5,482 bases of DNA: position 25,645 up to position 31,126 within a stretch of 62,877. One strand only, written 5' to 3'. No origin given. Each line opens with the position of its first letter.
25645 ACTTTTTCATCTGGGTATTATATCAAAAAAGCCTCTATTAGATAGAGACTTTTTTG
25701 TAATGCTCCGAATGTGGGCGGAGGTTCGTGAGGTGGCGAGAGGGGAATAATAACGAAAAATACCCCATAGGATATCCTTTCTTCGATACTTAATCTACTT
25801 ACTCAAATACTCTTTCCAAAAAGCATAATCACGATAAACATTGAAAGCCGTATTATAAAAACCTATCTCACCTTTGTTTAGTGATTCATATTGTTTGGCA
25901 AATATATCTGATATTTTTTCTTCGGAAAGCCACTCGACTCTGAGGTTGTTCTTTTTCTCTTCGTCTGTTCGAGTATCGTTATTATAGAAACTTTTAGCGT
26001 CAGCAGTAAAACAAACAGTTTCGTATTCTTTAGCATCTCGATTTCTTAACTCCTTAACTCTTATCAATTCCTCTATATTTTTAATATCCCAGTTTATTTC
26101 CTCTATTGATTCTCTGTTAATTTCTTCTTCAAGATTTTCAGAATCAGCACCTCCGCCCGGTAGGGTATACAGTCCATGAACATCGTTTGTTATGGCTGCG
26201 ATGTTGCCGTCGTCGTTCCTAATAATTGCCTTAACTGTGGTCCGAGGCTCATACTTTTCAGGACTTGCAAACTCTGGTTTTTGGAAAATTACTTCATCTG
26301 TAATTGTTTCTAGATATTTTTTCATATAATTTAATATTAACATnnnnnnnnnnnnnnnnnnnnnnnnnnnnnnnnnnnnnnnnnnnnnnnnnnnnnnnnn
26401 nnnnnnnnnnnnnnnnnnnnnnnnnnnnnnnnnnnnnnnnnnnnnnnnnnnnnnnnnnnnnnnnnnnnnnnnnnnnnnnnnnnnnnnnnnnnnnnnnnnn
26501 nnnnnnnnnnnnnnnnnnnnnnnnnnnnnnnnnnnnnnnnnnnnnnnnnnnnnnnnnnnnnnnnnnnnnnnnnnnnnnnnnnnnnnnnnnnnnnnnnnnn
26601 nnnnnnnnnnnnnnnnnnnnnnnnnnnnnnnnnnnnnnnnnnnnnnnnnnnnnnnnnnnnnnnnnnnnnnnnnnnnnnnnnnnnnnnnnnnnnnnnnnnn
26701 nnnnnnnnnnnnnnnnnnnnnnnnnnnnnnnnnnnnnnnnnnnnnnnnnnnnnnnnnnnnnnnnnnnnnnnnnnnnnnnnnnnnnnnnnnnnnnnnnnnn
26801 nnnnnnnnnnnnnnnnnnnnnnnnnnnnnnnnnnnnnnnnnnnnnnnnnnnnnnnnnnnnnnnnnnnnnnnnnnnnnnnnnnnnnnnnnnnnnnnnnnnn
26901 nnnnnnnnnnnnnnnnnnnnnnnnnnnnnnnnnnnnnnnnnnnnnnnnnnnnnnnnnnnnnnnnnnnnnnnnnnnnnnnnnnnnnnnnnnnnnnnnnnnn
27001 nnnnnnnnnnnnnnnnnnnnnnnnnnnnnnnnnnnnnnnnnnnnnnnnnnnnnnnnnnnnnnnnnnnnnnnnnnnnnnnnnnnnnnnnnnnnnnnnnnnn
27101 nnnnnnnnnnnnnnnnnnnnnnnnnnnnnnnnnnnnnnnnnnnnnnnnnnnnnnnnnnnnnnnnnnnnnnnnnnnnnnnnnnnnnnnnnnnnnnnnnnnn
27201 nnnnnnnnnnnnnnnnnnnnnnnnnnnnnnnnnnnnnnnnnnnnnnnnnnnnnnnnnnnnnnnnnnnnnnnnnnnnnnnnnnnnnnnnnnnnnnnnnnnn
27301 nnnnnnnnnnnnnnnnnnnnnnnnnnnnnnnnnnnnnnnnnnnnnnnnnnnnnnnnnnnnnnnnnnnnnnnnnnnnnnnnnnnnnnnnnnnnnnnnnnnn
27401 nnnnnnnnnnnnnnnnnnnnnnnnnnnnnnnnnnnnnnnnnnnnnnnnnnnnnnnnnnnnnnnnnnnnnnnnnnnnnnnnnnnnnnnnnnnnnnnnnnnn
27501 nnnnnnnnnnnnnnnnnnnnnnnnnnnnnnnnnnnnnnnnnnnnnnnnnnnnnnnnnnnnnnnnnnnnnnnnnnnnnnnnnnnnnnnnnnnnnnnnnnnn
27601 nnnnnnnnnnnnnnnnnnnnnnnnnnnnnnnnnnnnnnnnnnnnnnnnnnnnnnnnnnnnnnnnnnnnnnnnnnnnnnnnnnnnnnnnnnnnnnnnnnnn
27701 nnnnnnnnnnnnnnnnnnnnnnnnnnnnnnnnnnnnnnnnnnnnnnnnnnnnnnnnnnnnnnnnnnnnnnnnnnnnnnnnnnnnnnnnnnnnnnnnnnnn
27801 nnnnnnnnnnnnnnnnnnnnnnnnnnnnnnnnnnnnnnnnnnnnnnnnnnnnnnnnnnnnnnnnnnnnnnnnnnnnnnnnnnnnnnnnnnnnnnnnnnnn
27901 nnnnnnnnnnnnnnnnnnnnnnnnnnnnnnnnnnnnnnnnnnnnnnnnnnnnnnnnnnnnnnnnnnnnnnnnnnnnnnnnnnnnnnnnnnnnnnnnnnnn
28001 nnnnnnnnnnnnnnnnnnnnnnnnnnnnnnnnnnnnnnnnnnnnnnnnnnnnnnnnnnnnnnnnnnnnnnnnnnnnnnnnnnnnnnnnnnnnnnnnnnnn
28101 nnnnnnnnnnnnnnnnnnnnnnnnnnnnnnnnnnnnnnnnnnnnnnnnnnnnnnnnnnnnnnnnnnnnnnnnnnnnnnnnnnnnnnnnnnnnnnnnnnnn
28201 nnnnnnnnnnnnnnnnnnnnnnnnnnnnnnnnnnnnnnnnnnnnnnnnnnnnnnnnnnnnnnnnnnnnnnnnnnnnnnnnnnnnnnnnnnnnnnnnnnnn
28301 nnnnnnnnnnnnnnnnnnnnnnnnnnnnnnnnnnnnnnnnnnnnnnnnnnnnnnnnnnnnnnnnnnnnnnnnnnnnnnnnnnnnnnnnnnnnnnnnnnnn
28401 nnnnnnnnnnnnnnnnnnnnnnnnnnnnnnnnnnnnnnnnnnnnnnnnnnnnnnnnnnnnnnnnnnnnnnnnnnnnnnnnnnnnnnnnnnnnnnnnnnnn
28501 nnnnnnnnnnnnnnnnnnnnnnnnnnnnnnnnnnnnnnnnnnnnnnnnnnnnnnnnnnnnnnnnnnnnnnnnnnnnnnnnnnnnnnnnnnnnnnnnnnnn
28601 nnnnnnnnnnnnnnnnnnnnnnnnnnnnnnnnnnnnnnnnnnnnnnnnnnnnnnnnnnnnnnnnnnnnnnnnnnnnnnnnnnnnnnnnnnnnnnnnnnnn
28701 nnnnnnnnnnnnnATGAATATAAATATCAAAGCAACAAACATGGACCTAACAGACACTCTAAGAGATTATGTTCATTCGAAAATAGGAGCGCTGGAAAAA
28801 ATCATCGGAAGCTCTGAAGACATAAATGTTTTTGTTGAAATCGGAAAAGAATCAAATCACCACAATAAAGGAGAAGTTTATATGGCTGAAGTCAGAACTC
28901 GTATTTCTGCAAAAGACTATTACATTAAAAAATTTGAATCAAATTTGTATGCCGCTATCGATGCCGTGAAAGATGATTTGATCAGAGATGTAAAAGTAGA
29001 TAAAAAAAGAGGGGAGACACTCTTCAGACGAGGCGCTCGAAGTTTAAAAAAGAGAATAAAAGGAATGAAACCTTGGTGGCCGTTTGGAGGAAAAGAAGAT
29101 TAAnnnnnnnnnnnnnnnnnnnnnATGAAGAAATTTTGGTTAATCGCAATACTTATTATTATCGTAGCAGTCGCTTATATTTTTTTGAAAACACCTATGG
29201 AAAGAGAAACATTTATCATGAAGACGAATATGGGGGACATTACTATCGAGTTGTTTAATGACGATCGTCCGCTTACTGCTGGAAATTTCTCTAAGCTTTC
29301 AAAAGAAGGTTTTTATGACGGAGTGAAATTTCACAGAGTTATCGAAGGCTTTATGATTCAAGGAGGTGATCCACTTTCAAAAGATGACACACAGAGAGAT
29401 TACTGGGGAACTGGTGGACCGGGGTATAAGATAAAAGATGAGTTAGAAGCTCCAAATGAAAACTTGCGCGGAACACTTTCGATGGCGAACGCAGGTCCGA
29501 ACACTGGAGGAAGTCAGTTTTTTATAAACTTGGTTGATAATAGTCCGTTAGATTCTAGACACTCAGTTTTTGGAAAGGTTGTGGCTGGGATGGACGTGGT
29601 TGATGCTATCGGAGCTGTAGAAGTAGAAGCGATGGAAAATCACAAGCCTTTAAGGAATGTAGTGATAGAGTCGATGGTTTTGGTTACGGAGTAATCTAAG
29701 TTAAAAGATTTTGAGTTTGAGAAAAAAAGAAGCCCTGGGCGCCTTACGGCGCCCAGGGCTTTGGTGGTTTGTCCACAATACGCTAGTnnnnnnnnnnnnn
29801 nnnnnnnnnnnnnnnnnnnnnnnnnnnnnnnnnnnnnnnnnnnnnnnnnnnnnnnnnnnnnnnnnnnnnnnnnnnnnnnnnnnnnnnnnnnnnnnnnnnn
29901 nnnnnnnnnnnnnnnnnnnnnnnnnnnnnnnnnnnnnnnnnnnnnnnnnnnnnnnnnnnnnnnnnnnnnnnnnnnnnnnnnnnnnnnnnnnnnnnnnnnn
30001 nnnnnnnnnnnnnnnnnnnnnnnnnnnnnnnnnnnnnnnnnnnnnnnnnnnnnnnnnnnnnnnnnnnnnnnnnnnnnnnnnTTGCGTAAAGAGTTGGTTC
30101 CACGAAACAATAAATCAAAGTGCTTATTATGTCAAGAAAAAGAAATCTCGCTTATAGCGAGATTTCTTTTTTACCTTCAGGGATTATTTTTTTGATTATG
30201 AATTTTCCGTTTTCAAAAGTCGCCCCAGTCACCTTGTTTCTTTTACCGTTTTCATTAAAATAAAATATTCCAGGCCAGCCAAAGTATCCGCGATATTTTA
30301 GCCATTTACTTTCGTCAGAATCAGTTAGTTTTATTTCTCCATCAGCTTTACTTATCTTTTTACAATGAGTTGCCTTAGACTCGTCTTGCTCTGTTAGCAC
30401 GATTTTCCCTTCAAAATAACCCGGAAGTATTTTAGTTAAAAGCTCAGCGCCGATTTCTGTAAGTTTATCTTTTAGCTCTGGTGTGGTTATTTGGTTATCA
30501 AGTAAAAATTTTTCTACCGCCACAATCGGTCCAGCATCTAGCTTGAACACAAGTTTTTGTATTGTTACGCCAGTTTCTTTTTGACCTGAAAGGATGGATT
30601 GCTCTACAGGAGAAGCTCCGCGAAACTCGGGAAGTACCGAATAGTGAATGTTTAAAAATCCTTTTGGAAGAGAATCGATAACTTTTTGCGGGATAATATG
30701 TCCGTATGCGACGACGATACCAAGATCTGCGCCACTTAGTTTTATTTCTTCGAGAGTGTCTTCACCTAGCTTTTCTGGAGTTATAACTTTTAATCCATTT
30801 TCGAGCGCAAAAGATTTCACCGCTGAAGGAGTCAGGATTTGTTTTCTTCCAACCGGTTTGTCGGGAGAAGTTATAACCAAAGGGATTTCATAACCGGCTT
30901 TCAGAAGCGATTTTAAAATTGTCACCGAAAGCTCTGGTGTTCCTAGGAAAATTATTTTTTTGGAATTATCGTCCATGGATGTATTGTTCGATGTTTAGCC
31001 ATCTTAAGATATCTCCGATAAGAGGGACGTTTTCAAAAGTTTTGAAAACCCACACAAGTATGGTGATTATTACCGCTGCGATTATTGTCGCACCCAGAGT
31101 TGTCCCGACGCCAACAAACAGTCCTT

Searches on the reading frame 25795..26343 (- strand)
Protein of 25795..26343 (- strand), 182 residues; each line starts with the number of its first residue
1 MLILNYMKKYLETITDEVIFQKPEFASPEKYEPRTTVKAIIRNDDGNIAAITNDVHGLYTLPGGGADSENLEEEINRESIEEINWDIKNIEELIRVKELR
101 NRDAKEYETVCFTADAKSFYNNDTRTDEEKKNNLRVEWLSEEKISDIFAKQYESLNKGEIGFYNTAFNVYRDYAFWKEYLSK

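Call 81: search_protein_families(library=pfam, proteins=[window:25795-26343:-], max_evalue=0.001)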
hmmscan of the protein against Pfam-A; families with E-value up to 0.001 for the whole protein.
window:25795-26343:- (182 aa): 1 family
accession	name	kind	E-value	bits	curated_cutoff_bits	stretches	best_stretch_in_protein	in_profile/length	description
PF00293.34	NUDIX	-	2.9e-06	27.8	21.1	1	34-144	3-118/134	NUDIX domain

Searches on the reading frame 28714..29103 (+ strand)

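Call 81: search_protein_families(library=pfam, proteins=[window:28714-29103:+], max_evalue=0.001)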
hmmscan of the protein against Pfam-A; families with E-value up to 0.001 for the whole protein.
window:28714-29103:+ (129 aa): 1 family
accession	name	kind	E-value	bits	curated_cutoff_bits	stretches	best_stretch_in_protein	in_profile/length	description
PF02482.25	Ribosomal_S30AE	-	7.1e-13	49.5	23.7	1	3-99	1-86/88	Sigma 54 modulation protein / S30EA ribosomal protein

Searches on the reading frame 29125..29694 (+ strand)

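Call 81: search_protein_families(library=pfam, proteins=[window:29125-29694:+], max_evalue=0.001)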
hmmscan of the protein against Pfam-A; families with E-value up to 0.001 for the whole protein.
window:29125-29694:+ (189 aa): 1 family
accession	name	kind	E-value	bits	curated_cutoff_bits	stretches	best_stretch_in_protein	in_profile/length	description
PF00160.26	Pro_isomerase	-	7.2e-50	169.8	21.7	1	30-184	2-157/159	Cyclophilin type peptidyl-prolyl cis-trans isomerase/CLD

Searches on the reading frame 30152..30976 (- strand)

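Call 14: search_protein_families(library=pfam, proteins=[window:30152-30976:-], max_evalue=0.0001)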
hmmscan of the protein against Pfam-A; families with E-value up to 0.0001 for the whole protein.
window:30152-30976:- (274 aa): 1 family
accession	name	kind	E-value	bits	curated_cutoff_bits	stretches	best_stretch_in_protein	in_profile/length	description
PF00551.24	Formyl_trans_N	-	7.3e-33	114.3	26.1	1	6-182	1-179/181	Formyl transferase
